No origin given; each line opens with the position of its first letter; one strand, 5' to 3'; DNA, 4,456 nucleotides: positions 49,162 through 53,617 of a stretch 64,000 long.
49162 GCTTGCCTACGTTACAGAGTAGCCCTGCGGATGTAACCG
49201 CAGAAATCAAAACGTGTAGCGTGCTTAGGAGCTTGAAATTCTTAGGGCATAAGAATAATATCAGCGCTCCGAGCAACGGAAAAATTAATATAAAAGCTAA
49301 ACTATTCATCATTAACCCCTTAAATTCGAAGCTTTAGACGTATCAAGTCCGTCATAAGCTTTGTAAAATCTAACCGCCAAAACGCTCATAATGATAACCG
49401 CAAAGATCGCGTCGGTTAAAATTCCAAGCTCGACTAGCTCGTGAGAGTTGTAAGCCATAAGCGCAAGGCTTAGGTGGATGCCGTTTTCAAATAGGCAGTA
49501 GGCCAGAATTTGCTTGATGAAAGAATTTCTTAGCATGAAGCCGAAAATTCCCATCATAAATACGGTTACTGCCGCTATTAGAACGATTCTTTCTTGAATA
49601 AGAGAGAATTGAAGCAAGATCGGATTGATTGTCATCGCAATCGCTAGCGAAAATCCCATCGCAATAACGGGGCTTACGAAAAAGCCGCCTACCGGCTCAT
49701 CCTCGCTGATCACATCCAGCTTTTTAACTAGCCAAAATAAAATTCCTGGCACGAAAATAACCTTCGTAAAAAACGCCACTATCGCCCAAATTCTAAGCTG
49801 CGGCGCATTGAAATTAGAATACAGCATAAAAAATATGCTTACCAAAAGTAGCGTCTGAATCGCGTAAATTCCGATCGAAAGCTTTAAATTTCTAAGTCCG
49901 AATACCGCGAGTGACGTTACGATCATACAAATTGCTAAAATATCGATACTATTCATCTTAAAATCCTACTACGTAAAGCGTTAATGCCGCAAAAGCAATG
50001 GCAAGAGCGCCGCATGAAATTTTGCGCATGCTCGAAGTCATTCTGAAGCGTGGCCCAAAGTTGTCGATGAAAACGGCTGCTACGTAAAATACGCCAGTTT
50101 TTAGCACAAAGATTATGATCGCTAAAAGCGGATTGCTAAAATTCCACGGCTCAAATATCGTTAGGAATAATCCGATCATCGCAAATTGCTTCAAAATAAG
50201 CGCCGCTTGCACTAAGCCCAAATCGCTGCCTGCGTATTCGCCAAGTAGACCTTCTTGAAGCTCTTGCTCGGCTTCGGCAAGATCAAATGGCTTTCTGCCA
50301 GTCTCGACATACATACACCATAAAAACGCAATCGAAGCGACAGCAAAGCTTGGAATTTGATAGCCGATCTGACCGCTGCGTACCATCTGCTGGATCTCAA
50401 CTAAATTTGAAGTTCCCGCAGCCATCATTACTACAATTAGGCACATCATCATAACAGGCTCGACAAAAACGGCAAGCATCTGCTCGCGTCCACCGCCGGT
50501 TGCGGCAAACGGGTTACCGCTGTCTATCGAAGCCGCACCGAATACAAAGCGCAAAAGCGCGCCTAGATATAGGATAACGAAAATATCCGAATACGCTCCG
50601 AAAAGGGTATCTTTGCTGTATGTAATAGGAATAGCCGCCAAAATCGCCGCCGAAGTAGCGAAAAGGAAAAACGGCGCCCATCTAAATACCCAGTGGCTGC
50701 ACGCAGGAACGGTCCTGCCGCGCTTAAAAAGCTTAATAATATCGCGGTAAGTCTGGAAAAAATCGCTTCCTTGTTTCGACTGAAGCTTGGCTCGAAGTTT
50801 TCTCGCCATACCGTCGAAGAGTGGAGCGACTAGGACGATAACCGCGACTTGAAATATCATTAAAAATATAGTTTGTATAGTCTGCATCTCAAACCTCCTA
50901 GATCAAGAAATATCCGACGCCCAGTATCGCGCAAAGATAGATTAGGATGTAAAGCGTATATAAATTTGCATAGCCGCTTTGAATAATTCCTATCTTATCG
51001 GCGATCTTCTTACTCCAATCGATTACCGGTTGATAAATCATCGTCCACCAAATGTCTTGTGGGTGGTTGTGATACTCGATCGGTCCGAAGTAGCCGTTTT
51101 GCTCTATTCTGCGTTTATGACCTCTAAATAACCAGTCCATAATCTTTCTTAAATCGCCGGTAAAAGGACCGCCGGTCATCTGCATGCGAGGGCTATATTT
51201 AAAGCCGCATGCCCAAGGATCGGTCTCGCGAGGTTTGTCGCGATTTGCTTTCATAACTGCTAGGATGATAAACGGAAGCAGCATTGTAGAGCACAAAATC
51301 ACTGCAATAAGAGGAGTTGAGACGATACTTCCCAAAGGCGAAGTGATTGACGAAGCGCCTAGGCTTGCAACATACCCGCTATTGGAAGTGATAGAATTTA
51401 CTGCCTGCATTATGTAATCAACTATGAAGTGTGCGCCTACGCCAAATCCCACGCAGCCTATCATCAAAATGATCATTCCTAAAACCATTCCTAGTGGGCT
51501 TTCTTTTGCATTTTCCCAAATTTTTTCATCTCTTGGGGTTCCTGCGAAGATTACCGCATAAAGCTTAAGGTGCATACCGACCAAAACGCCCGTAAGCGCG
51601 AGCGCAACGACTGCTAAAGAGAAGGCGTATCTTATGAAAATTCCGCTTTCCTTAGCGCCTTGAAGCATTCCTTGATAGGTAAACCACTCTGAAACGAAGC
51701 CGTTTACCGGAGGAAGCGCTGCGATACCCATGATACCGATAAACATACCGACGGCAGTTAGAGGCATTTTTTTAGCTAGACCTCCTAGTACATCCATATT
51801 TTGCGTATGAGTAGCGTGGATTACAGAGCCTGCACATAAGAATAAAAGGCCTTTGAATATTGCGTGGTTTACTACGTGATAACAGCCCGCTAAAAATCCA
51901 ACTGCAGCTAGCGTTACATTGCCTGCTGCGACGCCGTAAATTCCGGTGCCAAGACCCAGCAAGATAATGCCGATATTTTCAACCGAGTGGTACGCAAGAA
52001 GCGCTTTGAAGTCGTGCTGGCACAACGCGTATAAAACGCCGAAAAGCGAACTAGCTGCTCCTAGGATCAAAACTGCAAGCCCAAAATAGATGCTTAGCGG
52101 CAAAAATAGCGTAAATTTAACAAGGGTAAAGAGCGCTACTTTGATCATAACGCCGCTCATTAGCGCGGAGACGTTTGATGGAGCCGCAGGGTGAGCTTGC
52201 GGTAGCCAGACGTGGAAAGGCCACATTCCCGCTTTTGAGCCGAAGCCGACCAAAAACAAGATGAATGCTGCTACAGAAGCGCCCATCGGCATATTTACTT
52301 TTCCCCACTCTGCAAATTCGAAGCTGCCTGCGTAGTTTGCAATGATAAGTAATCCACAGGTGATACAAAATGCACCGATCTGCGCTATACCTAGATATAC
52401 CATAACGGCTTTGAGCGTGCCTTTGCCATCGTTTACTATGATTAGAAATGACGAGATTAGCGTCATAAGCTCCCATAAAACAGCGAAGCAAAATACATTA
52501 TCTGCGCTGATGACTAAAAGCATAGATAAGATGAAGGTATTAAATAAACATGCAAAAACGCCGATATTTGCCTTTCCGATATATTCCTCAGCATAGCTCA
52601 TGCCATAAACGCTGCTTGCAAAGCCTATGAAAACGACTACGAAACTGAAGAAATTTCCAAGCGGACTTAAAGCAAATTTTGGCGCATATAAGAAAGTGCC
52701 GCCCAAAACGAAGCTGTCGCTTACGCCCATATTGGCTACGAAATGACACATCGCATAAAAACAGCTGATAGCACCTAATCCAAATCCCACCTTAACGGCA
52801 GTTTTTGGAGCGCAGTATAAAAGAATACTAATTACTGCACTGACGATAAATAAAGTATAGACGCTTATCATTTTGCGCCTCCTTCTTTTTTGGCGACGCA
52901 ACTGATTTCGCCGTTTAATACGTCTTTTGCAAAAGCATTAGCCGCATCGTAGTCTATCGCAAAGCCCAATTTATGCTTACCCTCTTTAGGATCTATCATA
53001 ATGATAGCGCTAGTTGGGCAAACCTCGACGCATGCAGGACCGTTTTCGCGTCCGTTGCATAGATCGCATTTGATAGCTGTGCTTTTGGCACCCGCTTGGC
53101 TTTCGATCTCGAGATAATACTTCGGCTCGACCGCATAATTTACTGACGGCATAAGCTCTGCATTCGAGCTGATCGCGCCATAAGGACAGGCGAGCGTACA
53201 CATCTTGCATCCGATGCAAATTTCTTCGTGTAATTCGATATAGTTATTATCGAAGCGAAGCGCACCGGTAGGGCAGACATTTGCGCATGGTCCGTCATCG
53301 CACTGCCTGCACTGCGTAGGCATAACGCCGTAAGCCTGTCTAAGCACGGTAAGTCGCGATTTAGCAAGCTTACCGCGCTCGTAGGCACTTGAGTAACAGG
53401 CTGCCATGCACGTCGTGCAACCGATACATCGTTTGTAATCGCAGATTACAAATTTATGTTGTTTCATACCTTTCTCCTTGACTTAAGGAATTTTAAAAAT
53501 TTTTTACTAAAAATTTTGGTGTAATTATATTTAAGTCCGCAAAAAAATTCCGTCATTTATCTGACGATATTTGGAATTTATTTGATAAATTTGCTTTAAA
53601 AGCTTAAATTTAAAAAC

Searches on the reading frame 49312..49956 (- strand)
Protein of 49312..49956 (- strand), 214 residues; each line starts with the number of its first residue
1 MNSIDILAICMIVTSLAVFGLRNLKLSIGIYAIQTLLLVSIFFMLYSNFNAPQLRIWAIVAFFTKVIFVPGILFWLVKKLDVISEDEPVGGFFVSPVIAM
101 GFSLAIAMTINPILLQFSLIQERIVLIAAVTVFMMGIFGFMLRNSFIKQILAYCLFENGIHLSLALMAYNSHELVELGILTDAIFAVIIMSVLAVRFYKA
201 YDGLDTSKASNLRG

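Call 64: search_protein_families(library=pfam, proteins=[window:49312-49956:-], max_evalue=0.00001)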
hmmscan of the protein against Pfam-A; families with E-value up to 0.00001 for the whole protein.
window:49312-49956:- (214 aa): 1 family
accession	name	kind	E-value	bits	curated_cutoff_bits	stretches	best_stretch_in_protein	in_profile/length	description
PF00420.29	Oxidored_q2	-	2.6e-12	46.8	26.1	1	125-213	2-94/95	NADH-ubiquinone/plastoquinone oxidoreductase chain 4L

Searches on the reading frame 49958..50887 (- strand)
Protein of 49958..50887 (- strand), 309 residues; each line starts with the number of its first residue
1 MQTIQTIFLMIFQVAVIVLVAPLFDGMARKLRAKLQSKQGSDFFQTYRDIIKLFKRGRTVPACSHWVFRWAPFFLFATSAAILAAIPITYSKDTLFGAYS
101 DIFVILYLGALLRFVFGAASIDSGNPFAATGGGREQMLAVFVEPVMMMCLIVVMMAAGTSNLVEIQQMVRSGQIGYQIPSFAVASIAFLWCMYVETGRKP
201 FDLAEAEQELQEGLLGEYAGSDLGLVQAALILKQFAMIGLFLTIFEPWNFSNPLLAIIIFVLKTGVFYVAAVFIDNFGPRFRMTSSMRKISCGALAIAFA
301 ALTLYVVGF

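Call 64: search_protein_families(library=pfam, proteins=[window:49958-50887:-], max_evalue=0.00001)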
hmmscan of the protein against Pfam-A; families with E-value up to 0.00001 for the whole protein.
window:49958-50887:- (309 aa): 1 family
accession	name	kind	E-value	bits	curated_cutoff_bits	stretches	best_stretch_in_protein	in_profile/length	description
PF00146.26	NADHdh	-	1.2e-54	186.1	27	1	10-304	4-296/298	NADH dehydrogenase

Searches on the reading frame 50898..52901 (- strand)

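Call 64: search_protein_families(library=pfam, proteins=[window:50898-52901:-], max_evalue=0.00001)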
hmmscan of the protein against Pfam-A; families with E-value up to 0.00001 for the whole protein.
window:50898-52901:- (667 aa): 1 family
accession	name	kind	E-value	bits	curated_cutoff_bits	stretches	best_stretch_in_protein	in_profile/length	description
PF00361.26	Proton_antipo_M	-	2e-48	165.6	21.5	1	133-421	1-284/294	NADH:quinone oxidoreductase/Mrp antiporter, TM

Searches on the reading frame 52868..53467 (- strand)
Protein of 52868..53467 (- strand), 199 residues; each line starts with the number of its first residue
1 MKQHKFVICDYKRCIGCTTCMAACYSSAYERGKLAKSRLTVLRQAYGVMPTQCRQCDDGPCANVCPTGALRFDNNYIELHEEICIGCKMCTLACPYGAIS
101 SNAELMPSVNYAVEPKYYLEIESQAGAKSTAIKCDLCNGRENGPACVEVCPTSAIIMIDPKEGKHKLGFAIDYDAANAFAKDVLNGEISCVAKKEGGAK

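Call 64: search_protein_families(library=pfam, proteins=[window:52868-53467:-], max_evalue=0.00001)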
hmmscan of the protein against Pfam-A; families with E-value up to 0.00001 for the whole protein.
window:52868-53467:- (199 aa): 12 families
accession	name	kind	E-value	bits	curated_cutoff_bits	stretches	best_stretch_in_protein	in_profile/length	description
PF12838.12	Fer4_7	-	8.5e-18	65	27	3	13-69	1-52/52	4Fe-4S dicluster domain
PF13187.11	Fer4_9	-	2.2e-14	53.6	27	2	13-69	1-51/52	4Fe-4S dicluster domain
PF12837.12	Fer4_6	-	1.3e-12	47.4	25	0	82-99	7-24/24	4Fe-4S binding domain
PF00037.32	Fer4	-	2e-12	46.8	21.1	1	79-100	3-24/24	4Fe-4S binding domain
PF13484.11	Fer4_16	-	7.1e-12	46.4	30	0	84-138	2-60/66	4Fe-4S double cluster binding domain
PF13247.11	Fer4_11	-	2.2e-11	44.3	26.2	1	48-104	5-64/100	4Fe-4S dicluster domain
PF14697.11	Fer4_21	-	5.9e-09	36.4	35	0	51-99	6-57/59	4Fe-4S dicluster domain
PF13237.11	Fer4_10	-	6.9e-09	36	25.5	0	78-151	3-53/53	4Fe-4S dicluster domain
PF12797.12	Fer4_2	-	6.5e-08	32.5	24.5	0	78-96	4-22/22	4Fe-4S binding domain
PF25160.1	LdpA_Fe-S-bd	-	3.3e-07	30.4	27.6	1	53-102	5-46/49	LdpA Fe-S cluster-binding domain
PF13534.11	Fer4_17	-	1e-06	29.6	22.2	0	84-152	2-58/61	4Fe-4S dicluster domain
PF13183.11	Fer4_8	-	1.5e-06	29.1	27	0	83-152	4-66/68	4Fe-4S dicluster domain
